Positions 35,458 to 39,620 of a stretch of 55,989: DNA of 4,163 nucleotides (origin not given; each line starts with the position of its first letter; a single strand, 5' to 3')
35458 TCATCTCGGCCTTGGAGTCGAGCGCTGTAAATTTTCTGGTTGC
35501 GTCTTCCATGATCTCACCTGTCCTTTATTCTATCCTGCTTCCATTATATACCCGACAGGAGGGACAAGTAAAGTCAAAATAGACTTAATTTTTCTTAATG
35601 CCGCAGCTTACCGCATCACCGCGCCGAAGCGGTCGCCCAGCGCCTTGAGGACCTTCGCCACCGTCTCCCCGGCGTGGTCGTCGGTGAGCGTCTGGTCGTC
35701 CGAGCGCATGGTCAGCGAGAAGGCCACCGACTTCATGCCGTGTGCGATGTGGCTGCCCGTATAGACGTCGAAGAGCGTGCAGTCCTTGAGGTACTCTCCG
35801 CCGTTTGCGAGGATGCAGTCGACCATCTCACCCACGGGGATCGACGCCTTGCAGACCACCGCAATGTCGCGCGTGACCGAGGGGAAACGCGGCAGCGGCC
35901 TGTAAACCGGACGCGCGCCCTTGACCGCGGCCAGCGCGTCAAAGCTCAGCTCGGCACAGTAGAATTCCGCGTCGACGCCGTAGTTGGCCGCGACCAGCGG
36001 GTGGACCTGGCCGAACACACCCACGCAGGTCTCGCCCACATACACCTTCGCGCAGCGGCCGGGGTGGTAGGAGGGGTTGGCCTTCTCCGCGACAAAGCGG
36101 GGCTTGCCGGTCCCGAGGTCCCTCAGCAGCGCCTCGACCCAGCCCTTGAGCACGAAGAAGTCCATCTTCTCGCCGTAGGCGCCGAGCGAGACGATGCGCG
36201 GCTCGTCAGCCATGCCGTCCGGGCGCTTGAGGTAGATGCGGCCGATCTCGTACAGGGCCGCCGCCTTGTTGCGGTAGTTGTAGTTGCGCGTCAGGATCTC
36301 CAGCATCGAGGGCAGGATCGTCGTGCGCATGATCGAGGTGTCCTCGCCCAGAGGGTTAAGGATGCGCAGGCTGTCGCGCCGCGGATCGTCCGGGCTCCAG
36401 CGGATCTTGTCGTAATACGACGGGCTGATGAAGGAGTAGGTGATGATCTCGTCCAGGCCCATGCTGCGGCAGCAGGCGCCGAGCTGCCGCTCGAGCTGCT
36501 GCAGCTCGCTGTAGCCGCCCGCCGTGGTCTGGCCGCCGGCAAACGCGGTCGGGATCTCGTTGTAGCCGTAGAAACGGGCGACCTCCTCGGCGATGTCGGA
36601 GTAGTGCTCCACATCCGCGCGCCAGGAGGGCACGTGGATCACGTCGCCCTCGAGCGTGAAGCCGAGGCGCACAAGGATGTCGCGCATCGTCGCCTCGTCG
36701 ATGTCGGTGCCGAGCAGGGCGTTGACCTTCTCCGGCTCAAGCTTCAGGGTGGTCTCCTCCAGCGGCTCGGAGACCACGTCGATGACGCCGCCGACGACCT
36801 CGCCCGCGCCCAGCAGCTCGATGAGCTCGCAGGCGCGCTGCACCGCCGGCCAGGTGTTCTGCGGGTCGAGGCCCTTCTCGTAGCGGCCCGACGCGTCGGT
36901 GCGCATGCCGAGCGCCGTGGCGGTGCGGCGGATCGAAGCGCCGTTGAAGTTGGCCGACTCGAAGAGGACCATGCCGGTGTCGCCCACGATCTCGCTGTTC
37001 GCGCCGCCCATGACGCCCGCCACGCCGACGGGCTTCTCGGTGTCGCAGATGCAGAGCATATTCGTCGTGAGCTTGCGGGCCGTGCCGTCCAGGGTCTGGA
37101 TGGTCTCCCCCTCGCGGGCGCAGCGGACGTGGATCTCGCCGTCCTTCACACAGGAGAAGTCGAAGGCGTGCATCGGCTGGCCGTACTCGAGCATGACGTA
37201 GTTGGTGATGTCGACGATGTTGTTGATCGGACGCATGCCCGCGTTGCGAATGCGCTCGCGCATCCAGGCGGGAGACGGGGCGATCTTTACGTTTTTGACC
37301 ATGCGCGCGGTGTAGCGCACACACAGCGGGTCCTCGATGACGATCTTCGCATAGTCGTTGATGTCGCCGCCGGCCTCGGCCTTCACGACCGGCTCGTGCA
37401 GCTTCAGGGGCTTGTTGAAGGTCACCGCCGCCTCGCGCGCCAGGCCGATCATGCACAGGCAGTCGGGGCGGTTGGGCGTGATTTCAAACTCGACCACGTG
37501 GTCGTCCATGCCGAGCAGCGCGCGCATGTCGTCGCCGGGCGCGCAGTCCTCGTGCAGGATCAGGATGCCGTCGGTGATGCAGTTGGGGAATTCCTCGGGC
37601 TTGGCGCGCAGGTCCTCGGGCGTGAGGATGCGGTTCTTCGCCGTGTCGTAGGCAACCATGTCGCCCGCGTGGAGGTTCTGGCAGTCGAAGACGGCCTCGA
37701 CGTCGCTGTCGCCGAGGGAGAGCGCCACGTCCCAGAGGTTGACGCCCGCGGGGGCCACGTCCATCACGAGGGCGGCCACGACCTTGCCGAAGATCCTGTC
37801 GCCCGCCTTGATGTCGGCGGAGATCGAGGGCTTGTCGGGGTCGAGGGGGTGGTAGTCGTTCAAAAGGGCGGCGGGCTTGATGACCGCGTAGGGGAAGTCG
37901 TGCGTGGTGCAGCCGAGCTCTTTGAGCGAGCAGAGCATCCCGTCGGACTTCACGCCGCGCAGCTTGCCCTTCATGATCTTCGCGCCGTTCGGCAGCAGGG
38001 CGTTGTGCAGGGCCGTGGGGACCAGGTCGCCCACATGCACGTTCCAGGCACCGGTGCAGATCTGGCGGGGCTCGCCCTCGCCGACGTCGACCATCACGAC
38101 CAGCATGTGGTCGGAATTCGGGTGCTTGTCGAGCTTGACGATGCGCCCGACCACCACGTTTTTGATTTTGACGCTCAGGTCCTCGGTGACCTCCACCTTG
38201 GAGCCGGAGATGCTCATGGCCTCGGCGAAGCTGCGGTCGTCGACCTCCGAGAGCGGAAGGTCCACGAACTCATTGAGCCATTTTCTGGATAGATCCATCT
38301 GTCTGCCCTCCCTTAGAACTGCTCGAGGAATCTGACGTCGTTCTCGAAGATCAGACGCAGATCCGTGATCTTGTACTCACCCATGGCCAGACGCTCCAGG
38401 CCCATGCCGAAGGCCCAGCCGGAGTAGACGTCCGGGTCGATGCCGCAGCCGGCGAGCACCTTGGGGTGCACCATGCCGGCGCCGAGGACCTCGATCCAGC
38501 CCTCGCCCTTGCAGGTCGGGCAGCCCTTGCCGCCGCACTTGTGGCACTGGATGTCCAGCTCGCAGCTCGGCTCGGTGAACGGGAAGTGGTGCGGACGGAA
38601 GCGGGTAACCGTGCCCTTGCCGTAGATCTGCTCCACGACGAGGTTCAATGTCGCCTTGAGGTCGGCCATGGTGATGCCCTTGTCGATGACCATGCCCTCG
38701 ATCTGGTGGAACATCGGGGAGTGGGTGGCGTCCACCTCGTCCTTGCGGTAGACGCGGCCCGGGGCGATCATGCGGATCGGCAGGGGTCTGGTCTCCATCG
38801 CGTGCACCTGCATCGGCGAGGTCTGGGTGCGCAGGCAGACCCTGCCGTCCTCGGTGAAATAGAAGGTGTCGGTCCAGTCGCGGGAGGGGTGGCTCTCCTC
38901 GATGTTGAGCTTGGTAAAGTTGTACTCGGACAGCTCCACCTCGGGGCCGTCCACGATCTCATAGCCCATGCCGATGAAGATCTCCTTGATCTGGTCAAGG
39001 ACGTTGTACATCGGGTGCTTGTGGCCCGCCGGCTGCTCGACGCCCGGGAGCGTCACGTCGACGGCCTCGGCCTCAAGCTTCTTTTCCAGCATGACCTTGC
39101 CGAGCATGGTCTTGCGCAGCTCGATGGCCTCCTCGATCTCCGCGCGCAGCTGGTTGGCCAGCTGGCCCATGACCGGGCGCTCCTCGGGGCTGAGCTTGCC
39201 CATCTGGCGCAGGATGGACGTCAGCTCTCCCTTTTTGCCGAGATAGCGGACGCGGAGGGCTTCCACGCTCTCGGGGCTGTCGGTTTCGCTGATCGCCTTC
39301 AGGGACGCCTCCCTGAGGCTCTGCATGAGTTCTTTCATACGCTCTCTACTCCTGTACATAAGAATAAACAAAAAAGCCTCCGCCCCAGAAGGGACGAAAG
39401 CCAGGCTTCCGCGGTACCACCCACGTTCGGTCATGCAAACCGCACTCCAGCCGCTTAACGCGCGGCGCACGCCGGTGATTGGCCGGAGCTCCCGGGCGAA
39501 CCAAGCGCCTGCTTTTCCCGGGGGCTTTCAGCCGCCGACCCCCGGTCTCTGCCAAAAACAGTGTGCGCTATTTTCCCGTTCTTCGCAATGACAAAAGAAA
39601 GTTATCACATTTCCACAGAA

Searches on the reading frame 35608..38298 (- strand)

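Call 6: search_protein_families(library=pfam, proteins=[window:35608-38298:-], max_evalue=10)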
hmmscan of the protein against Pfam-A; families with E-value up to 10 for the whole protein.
window:35608-38298:- (896 aa): 7 families
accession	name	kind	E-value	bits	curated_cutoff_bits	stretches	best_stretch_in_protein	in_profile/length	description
PF03483.22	B3_4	-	1.2e-66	224.1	29.3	1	326-494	2-170/174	B3/4 domain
PF17759.6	tRNA_synthFbeta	-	1.5e-62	211.3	22.4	1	582-786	1-214/214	Phenylalanyl tRNA synthetase beta chain CLM domain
PF03147.19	FDX-ACB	-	4.9e-27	94.6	31.1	1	803-896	1-94/94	Ferredoxin-fold anticodon binding domain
PF03484.21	B5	-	4.7e-20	72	28.6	1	519-579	2-67/67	tRNA synthetase B5 domain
PF01588.26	tRNA_bind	-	1.9e-18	66.8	27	1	48-128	1-77/96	Putative tRNA binding domain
PF18262.7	PhetRS_B1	-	0.021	15.5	26.8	1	264-290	51-77/83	Phe-tRNA synthetase beta subunit B1 domain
PF13560.12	HTH_31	-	0.047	14.4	27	1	453-495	14-56/64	Helix-turn-helix domain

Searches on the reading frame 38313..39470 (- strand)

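Call 76: search_protein_families(library=pfam, proteins=[window:38313-39470:-], max_evalue=0.0001)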
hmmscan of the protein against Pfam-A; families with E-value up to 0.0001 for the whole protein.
window:38313-39470:- (385 aa): 2 families
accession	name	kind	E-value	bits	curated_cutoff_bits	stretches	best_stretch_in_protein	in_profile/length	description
PF01409.25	tRNA-synt_2d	-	1.6e-95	319.7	19.8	1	137-385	2-246/246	tRNA synthetases class II core domain (F)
PF02912.23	Phe_tRNA-synt_N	-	3.7e-25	88.1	22.3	1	65-132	2-69/69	Aminoacyl tRNA synthetase class II, N-terminal domain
